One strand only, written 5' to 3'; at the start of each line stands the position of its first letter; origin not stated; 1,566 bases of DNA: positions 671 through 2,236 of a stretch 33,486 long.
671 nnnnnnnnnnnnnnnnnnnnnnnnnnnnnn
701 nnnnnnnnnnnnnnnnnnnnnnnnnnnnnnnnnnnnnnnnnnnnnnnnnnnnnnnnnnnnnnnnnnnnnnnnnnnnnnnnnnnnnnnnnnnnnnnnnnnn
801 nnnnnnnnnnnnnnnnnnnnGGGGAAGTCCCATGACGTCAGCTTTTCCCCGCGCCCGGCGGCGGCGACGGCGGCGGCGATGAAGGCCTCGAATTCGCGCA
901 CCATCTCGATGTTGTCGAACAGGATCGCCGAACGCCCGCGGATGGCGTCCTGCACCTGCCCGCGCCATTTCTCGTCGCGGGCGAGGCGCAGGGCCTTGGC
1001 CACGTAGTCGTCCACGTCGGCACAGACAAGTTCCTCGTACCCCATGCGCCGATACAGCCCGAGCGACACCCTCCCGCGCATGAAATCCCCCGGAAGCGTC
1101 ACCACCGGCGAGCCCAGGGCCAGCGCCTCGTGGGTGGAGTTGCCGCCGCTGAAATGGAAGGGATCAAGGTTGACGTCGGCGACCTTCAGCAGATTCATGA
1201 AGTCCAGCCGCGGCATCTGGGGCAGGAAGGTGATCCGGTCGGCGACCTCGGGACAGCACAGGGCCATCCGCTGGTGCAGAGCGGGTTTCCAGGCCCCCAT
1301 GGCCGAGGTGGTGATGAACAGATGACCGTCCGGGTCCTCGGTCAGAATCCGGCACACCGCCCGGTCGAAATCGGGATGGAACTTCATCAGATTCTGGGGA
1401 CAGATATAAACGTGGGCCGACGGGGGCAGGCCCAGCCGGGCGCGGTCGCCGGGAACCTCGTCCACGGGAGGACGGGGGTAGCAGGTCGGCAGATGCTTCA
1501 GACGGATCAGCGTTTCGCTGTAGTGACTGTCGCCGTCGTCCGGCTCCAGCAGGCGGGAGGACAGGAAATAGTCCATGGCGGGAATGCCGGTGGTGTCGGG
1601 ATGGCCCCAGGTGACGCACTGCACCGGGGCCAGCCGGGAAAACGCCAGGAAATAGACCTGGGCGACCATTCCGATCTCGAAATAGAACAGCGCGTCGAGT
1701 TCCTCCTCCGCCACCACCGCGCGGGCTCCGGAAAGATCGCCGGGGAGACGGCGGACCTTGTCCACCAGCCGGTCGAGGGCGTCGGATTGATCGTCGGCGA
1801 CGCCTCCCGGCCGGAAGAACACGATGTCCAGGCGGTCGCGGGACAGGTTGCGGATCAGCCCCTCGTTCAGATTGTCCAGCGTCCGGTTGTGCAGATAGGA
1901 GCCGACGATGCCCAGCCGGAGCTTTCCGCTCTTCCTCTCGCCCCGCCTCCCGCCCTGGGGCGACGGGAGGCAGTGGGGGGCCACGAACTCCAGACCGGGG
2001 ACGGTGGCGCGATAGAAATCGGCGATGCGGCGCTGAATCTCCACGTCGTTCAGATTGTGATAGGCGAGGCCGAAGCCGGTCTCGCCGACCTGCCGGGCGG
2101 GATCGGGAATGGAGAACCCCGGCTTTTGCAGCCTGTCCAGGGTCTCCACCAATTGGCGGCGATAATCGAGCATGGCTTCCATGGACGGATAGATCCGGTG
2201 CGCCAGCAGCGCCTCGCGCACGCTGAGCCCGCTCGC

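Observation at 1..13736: Six tandem TPR + GT41 (SPINDLY-type) glycosyltransferase paralogs in one translationally coupled operon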

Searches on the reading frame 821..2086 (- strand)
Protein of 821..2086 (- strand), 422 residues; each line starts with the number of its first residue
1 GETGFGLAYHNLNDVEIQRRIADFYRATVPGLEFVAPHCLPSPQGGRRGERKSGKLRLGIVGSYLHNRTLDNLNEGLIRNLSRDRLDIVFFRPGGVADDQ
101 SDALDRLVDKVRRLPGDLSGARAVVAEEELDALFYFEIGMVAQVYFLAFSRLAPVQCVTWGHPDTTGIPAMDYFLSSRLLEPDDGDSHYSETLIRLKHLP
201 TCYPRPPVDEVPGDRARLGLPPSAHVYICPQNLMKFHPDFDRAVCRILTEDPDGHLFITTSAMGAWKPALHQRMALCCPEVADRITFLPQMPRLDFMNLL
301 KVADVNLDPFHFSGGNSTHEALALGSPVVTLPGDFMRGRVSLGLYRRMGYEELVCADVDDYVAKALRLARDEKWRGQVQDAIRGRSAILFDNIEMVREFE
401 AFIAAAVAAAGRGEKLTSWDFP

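Call 51: search_solved_structures(query=window:821-2086:-, max_evalue=0.001, show_alignments=5)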
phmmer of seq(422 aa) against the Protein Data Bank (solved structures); distinct sequences matched with E-value up to 0.001: 23.
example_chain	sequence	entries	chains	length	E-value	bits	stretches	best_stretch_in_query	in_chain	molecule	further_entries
5djs_A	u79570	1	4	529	1.3e-24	89.7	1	55-383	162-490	Tetratricopeptide TPR_2 repeat protein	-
2jlb_A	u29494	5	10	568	2.9e-24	88.6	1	51-373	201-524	XCC0866 | XCOGT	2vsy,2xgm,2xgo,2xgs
2vsn_A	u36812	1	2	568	2.9e-24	88.5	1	51-373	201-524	XCOGT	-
7y4i_A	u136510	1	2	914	6.5e-20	74.2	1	124-378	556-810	Probable UDP-N-acetylglucosamine--peptide N-acetylglucosaminyltransferase SPINDLY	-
8dtf_A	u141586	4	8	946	1.2e-19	73.3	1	124-378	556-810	Probable UDP-N-acetylglucosamine--peptide N-acetylglucosaminyltransferase SPINDLY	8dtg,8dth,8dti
8j30_A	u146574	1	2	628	5.8e-17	64.5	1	125-378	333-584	UDP-glucose:protein N-beta-glucosyltransferase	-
3q3e_A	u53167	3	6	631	1.8e-16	62.8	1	125-378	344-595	HMW1C-like glycosyltransferase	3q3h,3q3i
8p0q_A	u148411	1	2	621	1.9e-16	62.8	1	129-375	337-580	Adhesin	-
8p0o_A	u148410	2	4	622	1.9e-16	62.8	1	129-375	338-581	Adhesin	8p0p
6q4m_A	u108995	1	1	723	2.7e-15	59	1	213-400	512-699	UDP-N-acetylglucosamine--peptide N-acetylglucosaminyltransferase 110 kDa subunit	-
5hgv_A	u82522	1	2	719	6.9e-15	57.6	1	213-400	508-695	UDP-N-acetylglucosamine--peptide N-acetylglucosaminyltransferase 110 kDa subunit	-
5npr_A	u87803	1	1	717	7.6e-15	57.5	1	213-400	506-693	UDP-N-acetylglucosamine--peptide N-acetylglucosaminyltransferase 110 kDa subunit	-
5nps_A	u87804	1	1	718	7.6e-15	57.5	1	213-400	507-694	UDP-N-acetylglucosamine--peptide N-acetylglucosaminyltransferase 110 kDa subunit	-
8cm9_A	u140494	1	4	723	7.7e-15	57.5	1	213-400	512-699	UDP-N-acetylglucosamine--peptide N-acetylglucosaminyltransferase 110 kDa subunit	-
3pe3_A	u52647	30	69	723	7.7e-15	57.5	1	213-400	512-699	UDP-N-acetylglucosamine--peptide N-acetylglucosaminyltransferase 110 kDa subunit | UDP-N-ACETYLGLUCOSAMINE--PEPTIDE N-ACETYLGLUCOSAMINYL TRANSFERASE 110 KDA SUB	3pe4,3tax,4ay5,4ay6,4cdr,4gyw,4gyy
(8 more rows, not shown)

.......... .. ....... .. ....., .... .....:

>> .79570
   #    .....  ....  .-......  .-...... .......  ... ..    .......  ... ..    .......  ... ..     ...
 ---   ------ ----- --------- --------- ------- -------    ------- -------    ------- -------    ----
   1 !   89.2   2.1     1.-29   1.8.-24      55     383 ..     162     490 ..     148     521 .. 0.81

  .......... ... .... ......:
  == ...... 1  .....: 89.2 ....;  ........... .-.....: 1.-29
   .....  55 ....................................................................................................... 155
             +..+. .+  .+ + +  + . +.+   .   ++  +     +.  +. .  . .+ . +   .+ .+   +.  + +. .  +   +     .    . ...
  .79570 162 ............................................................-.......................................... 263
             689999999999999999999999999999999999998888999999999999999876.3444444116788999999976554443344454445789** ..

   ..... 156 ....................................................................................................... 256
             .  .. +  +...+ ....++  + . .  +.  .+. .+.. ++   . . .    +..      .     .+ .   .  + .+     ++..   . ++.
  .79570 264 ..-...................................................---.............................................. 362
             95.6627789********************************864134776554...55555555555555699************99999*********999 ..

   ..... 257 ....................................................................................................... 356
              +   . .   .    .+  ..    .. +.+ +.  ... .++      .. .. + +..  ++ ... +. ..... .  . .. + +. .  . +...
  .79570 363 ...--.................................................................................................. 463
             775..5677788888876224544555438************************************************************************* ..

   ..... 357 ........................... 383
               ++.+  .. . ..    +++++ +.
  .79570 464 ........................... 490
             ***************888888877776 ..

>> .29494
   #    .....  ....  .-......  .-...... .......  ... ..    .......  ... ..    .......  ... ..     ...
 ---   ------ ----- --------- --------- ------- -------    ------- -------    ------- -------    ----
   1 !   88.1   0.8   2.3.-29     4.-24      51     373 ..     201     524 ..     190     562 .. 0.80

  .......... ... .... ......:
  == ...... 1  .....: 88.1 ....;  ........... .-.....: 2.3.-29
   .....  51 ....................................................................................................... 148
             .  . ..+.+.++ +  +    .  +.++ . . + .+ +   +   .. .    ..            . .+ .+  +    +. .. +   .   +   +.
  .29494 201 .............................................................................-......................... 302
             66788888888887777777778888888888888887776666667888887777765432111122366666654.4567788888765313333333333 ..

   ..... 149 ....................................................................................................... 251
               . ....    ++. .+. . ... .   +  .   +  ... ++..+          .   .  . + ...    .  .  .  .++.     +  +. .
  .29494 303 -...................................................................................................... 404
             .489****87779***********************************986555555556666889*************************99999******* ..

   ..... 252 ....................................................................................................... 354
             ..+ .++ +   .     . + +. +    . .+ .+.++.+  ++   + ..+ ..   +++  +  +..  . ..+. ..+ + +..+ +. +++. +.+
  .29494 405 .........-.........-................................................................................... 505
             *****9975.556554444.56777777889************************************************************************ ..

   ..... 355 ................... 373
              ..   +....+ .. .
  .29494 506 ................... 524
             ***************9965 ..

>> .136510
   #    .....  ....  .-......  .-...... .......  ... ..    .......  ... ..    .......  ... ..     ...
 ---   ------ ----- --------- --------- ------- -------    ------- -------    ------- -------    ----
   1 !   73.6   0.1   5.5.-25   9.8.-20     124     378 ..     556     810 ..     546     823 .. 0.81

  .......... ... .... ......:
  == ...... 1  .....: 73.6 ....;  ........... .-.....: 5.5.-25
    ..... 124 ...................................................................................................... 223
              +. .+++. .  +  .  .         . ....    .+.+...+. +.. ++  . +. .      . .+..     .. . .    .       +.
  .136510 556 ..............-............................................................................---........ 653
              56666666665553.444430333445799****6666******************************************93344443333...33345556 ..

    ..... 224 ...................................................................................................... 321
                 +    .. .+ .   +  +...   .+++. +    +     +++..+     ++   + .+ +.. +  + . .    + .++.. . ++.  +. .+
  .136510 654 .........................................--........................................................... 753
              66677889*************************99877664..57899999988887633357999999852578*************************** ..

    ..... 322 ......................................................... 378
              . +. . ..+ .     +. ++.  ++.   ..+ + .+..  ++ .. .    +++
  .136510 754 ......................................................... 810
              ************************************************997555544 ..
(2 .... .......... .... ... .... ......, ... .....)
